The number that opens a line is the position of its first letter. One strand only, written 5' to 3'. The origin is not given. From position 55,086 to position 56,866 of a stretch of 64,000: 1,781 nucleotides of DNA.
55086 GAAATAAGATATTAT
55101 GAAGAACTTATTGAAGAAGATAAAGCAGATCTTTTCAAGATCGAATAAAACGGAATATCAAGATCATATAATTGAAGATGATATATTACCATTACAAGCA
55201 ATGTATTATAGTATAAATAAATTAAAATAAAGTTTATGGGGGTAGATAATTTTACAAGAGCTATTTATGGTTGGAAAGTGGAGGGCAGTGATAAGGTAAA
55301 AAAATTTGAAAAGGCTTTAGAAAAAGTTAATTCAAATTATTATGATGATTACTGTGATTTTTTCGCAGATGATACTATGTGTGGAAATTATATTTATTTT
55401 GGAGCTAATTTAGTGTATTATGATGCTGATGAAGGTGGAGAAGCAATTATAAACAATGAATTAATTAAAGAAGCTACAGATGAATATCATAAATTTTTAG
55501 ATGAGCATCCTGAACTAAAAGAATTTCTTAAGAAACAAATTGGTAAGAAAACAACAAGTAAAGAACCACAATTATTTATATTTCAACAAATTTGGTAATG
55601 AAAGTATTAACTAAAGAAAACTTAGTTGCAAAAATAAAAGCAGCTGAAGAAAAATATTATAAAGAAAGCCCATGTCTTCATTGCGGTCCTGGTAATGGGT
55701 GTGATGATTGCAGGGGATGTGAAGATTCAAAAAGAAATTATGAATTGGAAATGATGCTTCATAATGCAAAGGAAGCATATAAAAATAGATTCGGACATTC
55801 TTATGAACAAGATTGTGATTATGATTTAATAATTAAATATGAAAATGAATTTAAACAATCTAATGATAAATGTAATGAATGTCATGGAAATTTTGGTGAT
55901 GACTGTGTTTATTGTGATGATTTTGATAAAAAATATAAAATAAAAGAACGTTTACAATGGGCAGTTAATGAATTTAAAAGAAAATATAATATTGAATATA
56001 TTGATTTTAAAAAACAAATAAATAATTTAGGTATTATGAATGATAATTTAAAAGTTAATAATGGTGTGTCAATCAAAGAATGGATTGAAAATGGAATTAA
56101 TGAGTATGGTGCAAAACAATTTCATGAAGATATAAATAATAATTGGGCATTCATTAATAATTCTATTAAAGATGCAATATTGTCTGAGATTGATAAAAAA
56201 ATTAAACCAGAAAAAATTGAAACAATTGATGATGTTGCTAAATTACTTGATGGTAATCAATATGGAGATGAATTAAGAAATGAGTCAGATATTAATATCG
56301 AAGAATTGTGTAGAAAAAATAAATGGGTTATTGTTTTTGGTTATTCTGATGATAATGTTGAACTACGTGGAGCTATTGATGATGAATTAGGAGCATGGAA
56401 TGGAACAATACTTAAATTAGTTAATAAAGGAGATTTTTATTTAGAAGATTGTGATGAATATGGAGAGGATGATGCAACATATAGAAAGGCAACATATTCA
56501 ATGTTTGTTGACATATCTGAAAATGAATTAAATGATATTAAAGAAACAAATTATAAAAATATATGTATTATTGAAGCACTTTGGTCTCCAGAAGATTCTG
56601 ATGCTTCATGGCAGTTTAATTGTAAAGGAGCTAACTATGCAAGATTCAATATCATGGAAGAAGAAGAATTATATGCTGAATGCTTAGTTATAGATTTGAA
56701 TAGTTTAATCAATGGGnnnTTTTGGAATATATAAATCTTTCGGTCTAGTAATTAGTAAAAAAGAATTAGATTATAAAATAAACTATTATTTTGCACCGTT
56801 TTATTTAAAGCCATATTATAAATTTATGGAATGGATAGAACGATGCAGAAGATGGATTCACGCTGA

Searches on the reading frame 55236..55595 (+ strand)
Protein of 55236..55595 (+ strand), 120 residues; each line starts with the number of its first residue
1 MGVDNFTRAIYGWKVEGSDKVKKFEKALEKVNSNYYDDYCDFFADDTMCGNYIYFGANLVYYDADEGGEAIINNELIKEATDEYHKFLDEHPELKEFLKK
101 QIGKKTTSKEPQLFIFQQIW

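Call 3: search_protein_families(library=pfam, proteins=[window:55236-55595:+], max_evalue=0.01)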
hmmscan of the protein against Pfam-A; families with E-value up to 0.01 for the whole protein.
window:55236-55595:+ (120 aa): 0 families

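Call 4: search_protein_families(library=phrogs, proteins=[window:55236-55595:+], max_evalue=0.01)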
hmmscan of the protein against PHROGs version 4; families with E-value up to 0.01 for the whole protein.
window:55236-55595:+ (120 aa): 1 family
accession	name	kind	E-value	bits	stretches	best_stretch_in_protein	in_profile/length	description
phrog_24037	-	unknown function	0.0034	18.8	1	1-90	1-87/105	-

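Call 43: search_protein_families(library=ncbifam, proteins=[window:55236-55595:+], max_evalue=0.01)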
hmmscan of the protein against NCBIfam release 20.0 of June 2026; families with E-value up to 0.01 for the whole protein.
window:55236-55595:+ (120 aa): 0 families

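Call 44: search_protein_families(library=padloc, proteins=[window:55236-55595:+], max_evalue=0.01)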
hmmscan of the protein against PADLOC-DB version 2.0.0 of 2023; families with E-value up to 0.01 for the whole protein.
window:55236-55595:+ (120 aa): 0 families

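Call 71: search_solved_structures(query=window:55236-55595:+, max_evalue=0.1)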
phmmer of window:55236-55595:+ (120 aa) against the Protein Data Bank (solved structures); distinct sequences matched with E-value up to 0.1: 0.

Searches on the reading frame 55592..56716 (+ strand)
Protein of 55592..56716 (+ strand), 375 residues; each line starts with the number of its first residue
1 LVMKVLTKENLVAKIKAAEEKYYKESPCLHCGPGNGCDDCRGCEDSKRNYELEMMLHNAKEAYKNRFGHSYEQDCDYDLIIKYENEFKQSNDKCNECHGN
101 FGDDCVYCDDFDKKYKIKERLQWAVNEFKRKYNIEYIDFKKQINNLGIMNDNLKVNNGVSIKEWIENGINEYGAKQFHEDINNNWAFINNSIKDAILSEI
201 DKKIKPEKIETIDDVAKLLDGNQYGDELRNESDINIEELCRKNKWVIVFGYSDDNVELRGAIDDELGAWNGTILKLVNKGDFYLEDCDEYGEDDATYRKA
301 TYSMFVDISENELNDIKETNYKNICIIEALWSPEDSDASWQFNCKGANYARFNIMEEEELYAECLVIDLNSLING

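Call 3: search_protein_families(library=pfam, proteins=[window:55592-56716:+], max_evalue=0.01)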
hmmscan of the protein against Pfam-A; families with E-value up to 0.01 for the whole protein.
window:55592-56716:+ (375 aa): 0 families

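Call 4: search_protein_families(library=phrogs, proteins=[window:55592-56716:+], max_evalue=0.01)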
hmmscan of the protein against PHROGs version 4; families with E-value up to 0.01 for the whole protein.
window:55592-56716:+ (375 aa): 2 families
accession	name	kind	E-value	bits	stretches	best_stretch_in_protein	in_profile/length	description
phrog_25176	-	unknown function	1.4e-17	65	1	210-373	2-134/138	-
phrog_10666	-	unknown function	0.0009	20.4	1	244-277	4-37/104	-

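Call 43: search_protein_families(library=ncbifam, proteins=[window:55592-56716:+], max_evalue=0.01)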
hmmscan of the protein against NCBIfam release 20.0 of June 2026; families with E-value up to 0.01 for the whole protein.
window:55592-56716:+ (375 aa): 0 families

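Call 44: search_protein_families(library=padloc, proteins=[window:55592-56716:+], max_evalue=0.01)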
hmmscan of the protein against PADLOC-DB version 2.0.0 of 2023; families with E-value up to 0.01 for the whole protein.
window:55592-56716:+ (375 aa): 0 families

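Call 70: search_solved_structures(query=window:55592-56716:+, max_evalue=0.1)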
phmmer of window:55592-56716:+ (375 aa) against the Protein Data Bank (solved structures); distinct sequences matched with E-value up to 0.1: 0.
